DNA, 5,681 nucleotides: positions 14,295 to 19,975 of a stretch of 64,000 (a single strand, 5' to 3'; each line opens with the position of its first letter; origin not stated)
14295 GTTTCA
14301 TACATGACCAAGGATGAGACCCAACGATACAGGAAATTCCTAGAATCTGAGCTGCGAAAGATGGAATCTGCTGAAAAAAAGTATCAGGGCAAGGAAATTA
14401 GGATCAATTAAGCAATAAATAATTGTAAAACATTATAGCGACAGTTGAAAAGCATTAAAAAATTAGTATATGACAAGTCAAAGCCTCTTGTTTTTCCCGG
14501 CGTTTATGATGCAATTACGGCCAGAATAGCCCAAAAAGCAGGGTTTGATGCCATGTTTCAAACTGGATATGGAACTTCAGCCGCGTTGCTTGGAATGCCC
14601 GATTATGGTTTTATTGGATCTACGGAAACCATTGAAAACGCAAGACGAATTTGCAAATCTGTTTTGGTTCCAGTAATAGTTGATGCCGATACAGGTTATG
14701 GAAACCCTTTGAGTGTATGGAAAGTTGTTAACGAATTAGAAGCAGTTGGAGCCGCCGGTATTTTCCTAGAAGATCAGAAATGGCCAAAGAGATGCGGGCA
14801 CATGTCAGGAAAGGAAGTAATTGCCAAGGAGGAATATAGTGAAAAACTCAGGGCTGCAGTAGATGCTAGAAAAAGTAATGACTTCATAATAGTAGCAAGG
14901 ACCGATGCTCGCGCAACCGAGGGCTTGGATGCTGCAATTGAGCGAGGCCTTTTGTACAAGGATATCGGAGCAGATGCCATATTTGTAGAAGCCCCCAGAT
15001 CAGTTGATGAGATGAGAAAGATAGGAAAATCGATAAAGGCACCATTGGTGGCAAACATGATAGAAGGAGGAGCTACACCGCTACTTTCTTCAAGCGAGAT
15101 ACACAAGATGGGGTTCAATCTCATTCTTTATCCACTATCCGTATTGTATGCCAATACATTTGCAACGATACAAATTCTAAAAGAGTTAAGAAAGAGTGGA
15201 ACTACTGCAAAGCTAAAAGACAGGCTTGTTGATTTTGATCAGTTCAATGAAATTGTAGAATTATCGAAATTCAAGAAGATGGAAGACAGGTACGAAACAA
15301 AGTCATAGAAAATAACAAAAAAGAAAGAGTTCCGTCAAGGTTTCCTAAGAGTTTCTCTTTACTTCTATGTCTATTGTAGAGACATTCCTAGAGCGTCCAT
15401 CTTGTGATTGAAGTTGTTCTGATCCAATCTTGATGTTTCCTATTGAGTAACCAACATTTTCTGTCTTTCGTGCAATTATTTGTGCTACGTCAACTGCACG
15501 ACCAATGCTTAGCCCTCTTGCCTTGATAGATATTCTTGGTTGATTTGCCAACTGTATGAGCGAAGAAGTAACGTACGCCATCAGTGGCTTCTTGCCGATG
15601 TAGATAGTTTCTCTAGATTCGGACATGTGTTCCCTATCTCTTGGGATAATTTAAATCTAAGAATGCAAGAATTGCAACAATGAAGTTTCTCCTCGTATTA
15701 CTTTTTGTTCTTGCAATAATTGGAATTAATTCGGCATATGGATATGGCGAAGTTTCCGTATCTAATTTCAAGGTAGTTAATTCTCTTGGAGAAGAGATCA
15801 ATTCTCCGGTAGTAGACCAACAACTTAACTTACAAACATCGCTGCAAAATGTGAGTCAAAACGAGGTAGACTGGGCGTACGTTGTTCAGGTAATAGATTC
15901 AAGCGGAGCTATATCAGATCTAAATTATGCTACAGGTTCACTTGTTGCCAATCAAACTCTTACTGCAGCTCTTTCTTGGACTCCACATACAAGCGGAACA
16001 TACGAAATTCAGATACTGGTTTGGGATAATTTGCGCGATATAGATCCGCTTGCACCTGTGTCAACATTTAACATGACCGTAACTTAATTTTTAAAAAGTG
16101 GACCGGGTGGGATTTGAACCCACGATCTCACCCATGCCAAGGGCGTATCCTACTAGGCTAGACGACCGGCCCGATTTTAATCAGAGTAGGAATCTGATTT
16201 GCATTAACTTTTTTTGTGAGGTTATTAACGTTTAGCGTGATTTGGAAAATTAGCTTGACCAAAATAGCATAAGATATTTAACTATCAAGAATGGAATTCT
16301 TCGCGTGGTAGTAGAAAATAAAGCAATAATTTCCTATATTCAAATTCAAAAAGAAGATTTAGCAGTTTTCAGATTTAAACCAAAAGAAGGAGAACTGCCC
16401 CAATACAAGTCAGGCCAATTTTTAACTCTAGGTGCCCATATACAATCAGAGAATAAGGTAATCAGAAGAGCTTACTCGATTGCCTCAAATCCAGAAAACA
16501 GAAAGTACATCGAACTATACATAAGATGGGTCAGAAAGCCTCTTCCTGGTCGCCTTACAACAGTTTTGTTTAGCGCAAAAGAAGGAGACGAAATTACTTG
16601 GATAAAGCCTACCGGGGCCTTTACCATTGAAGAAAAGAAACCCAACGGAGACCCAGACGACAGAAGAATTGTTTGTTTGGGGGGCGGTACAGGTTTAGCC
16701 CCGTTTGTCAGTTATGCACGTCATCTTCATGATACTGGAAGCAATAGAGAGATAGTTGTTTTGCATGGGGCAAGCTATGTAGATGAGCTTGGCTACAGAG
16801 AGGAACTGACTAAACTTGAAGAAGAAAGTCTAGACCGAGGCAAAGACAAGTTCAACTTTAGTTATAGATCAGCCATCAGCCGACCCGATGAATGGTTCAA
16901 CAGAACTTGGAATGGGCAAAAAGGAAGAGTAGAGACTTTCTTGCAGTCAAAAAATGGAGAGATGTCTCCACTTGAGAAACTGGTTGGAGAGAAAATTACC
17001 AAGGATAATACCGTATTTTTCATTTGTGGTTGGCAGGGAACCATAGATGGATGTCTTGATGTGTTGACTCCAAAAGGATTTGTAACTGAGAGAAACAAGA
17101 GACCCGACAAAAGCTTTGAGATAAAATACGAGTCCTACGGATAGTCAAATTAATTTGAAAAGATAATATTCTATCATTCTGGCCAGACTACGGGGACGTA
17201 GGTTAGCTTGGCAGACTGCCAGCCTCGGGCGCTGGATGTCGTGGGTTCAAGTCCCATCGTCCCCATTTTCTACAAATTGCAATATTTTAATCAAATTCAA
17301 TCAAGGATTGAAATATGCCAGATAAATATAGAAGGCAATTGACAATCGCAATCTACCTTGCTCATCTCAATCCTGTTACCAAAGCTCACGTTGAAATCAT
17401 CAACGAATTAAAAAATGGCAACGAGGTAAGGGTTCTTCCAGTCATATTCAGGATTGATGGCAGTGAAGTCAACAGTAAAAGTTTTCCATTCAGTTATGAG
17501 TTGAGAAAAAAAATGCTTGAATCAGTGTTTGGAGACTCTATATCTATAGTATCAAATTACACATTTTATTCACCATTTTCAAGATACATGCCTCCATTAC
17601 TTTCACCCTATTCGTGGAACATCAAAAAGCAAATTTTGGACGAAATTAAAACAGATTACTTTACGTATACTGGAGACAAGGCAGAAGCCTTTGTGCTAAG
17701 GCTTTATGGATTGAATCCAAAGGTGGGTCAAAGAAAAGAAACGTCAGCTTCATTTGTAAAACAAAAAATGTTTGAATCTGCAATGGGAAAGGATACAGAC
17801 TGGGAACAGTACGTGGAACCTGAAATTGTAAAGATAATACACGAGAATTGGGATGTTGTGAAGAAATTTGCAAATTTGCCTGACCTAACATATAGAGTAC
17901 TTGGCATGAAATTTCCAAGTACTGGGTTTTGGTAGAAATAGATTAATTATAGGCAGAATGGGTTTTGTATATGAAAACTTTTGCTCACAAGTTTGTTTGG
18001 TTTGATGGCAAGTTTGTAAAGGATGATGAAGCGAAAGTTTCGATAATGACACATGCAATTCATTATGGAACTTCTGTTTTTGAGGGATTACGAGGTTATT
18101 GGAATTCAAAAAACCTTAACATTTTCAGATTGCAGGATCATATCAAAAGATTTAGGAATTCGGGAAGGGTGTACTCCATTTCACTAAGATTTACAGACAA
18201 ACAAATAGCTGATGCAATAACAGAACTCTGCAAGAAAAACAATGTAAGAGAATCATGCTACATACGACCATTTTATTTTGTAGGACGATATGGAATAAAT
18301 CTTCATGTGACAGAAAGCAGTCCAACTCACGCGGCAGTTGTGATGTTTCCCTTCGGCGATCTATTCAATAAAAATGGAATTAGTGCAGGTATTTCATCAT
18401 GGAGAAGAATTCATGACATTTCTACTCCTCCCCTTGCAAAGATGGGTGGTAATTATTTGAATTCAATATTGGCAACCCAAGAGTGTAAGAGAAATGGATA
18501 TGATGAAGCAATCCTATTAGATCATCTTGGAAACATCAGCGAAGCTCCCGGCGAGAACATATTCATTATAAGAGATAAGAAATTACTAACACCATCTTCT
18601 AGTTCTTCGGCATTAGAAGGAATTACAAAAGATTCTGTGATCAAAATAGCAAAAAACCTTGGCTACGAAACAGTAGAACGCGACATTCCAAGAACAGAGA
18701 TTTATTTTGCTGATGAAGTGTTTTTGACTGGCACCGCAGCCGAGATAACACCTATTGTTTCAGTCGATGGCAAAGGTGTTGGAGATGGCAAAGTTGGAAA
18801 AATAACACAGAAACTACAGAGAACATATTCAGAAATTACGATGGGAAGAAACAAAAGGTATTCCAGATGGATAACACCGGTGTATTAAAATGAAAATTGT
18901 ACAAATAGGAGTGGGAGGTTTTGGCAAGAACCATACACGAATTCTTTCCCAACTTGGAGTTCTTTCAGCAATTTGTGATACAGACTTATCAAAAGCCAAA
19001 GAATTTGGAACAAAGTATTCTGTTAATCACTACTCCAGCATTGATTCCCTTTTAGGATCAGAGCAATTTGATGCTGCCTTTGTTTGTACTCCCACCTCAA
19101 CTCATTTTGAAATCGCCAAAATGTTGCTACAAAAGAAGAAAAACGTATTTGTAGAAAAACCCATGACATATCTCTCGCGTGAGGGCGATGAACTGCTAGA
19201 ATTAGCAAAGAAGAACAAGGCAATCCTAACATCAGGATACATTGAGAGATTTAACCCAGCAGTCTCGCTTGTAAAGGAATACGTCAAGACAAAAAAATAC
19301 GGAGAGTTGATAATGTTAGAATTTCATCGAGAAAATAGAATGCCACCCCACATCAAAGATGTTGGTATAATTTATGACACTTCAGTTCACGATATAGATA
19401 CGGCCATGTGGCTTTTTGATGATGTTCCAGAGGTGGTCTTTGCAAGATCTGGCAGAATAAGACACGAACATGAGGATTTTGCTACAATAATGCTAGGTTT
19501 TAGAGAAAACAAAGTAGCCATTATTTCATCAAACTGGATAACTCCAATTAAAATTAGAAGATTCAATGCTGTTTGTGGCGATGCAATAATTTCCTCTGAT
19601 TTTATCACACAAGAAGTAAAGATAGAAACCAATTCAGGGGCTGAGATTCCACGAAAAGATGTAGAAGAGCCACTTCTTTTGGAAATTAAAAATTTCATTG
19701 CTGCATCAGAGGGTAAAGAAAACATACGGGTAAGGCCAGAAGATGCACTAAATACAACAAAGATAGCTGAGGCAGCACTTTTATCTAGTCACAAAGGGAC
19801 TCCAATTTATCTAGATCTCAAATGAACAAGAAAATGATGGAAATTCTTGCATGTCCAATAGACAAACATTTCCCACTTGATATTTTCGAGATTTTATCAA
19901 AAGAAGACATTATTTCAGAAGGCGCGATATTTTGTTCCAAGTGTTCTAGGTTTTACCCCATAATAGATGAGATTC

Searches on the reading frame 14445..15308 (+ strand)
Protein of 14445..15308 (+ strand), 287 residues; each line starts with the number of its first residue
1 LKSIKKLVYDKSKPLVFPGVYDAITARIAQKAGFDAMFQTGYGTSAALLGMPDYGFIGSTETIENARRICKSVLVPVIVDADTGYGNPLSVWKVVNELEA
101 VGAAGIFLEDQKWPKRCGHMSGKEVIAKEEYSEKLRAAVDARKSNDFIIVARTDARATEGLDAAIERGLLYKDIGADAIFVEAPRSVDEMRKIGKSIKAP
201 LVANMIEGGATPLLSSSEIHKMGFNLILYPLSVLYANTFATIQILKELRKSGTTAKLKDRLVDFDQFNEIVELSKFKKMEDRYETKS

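Call 60: search_protein_families(library=pfam, proteins=[window:14445-15308:+], max_evalue=0.00001)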
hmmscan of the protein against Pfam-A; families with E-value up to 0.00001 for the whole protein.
window:14445-15308:+ (287 aa): 2 families
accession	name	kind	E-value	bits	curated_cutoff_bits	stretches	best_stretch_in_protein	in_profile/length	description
PF13714.12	PEP_mutase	-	1.9e-47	162.3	31.5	1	10-239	6-230/240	Phosphoenolpyruvate phosphomutase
PF00463.27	ICL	-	1.2e-15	57.5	26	1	72-166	147-244/526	Isocitrate lyase family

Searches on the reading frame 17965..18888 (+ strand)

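Call 60: search_protein_families(library=pfam, proteins=[window:17965-18888:+], max_evalue=0.00001)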
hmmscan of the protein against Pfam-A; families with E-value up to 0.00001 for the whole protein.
window:17965-18888:+ (307 aa): 1 family
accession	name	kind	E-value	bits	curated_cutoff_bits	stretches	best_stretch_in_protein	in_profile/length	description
PF01063.24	Aminotran_4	-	1.3e-46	159.6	28.5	1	38-267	2-223/223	Amino-transferase class IV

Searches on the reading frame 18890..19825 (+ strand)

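Call 60: search_protein_families(library=pfam, proteins=[window:18890-19825:+], max_evalue=0.00001)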
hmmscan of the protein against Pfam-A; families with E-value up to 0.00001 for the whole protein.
window:18890-19825:+ (311 aa): 3 families
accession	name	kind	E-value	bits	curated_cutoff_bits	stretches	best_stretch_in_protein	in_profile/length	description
PF01408.29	GFO_IDH_MocA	-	3.1e-27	96.1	24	1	2-117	2-120/120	Oxidoreductase family, NAD-binding Rossmann fold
PF22725.1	GFO_IDH_MocA_C3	-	1.5e-13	51.3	27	1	127-227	3-116/124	GFO/IDH/MocA C-terminal domain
PF02894.22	GFO_IDH_MocA_C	-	1.7e-12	48.1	22.9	1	130-306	2-216/218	Oxidoreductase family, C-terminal alpha/beta domain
